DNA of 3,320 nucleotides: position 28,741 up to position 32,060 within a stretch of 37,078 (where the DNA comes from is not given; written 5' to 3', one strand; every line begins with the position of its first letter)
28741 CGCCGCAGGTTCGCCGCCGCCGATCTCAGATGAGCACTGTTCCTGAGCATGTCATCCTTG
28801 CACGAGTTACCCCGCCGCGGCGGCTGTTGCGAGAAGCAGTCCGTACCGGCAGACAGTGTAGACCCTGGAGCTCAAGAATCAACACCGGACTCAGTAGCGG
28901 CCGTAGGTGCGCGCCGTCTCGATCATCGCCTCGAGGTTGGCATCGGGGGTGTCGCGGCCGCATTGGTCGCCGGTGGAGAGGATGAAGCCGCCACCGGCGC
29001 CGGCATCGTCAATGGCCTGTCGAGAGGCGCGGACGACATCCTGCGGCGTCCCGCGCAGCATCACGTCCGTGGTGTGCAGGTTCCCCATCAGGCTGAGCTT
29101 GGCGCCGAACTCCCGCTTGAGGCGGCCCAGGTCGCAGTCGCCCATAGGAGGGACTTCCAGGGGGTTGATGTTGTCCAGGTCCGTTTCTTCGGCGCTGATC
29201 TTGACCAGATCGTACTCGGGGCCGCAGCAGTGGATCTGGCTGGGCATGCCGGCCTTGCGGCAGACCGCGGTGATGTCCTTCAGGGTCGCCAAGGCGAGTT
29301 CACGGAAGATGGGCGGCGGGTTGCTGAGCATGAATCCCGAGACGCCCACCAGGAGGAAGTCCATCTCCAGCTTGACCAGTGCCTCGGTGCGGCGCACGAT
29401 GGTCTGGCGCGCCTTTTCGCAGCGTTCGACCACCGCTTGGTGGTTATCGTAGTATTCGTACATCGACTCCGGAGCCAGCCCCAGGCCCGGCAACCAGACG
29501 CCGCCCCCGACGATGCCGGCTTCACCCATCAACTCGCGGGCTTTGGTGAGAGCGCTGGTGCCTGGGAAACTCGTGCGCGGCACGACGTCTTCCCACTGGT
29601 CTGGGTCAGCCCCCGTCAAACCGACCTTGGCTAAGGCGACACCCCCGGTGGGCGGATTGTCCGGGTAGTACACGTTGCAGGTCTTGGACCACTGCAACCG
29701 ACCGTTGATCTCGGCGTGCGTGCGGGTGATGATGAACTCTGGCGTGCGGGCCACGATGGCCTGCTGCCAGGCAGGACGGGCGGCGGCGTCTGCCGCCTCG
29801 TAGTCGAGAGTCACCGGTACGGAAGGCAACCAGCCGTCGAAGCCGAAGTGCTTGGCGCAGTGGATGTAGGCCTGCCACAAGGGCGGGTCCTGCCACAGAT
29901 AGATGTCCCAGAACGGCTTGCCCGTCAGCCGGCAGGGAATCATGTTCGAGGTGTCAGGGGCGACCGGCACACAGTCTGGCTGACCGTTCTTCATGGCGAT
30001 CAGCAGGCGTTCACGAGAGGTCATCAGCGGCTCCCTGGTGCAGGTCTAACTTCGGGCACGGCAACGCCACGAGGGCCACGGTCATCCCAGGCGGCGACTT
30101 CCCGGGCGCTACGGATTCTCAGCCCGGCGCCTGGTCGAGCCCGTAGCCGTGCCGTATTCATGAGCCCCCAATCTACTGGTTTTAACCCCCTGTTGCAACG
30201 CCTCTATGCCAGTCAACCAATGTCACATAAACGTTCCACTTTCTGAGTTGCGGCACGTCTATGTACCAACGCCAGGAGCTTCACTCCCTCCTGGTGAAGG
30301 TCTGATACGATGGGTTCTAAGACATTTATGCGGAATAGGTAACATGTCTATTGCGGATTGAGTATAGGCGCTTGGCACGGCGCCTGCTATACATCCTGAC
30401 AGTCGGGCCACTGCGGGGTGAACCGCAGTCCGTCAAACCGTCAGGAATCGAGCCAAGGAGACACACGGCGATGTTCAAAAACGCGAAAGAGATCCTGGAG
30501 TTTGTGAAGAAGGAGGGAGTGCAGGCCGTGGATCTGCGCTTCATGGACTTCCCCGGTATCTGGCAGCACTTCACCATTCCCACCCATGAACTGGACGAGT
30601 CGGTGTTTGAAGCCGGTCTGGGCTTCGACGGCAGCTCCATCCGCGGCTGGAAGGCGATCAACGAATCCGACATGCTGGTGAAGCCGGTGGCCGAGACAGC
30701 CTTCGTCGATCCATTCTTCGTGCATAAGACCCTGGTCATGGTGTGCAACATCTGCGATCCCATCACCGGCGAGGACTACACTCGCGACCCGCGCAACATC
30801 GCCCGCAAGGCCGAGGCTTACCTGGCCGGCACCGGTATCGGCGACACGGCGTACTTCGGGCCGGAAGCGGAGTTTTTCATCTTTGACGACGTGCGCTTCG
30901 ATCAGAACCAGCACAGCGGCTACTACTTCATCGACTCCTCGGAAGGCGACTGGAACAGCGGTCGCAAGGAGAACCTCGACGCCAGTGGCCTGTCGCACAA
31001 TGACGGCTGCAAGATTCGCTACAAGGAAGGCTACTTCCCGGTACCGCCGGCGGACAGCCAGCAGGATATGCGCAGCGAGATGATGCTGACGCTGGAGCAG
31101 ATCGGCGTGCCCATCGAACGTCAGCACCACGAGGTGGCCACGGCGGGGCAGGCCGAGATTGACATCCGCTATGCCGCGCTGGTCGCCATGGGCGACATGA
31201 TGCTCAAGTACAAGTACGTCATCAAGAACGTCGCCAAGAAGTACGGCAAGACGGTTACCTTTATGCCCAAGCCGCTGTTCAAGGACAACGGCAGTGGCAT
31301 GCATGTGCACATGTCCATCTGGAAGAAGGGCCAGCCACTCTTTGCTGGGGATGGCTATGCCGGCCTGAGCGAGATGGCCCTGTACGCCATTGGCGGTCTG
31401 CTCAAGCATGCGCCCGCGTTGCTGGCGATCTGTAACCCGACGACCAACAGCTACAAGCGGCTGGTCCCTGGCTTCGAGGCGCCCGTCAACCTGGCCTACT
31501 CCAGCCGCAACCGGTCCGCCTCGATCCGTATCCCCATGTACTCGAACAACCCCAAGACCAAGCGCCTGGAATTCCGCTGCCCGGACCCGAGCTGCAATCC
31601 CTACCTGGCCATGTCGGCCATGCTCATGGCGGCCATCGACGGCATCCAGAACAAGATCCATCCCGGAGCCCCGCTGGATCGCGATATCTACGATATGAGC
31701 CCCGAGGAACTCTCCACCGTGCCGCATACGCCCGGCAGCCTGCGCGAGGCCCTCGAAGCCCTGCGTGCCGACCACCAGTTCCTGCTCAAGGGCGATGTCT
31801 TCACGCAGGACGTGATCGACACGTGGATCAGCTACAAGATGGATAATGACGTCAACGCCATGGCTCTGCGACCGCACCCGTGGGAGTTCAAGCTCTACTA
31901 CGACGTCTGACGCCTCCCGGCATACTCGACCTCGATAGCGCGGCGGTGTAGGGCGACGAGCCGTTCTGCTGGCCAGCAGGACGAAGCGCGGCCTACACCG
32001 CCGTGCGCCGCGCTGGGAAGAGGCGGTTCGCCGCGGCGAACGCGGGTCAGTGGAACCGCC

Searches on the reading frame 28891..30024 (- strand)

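Call 12: search_protein_families(library=pfam, proteins=[window:28891-30024:-], max_evalue=0.001)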
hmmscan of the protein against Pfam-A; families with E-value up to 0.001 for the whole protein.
window:28891-30024:- (377 aa): 1 family
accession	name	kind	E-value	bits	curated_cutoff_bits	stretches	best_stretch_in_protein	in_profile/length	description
PF01208.23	URO-D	-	3.3e-15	56.4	23.9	1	191-374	169-346/346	Uroporphyrinogen decarboxylase (URO-D)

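Call 66: search_protein_families(library=ncbifam, proteins=[window:28891-30024:-], max_evalue=0.001)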
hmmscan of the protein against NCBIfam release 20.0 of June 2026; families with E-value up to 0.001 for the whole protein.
window:28891-30024:- (377 aa): 4 families
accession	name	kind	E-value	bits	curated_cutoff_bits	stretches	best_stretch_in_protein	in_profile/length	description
TIGR01463.1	mtaA_cmuA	subfamily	6.2e-14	52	235.4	1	236-373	210-337/340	MtaA/CmuA family methyltransferase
NF004889.0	PRK06252.1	subfamily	6.6e-11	41.8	244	1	236-374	211-336/340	methylcobalamin:coenzyme M methyltransferase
NF040654.1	MtaA_Meth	equivalog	6.7e-08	31.8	400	1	195-373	167-334/337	methylcobamide:CoM methyltransferase MtaA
NF041608.1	methylcob_mtaseMtbA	equivalog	9.7e-06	24.9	600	1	240-374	214-337/339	methylcobamide:CoM methyltransferase MtbA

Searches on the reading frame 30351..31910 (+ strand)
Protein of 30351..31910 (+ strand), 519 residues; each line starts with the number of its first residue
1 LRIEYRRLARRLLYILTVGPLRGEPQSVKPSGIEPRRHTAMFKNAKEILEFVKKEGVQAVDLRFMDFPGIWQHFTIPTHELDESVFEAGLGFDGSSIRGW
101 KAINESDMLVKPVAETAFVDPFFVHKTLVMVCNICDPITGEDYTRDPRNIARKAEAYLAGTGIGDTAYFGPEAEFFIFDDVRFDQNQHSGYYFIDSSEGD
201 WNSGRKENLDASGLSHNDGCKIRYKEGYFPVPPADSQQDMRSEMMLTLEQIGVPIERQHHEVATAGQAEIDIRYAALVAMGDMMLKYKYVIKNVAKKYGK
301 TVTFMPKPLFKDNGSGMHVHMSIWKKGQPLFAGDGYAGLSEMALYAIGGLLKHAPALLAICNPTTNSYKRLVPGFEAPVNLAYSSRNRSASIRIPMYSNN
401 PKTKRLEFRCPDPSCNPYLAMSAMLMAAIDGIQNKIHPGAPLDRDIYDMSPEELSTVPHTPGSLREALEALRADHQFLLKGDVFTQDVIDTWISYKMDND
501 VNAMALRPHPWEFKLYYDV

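Call 12: search_protein_families(library=pfam, proteins=[window:30351-31910:+], max_evalue=0.001)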
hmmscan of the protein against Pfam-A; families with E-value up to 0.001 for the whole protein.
window:30351-31910:+ (519 aa): 2 families
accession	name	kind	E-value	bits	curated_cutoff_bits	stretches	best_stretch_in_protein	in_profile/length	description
PF00120.29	Gln-synt_C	-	1.5e-135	452.2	24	1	145-516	2-344/344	Glutamine synthetase, catalytic domain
PF03951.24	Gln-synt_N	-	3.7e-31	107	33.4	1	57-137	2-82/82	Glutamine synthetase, beta-Grasp domain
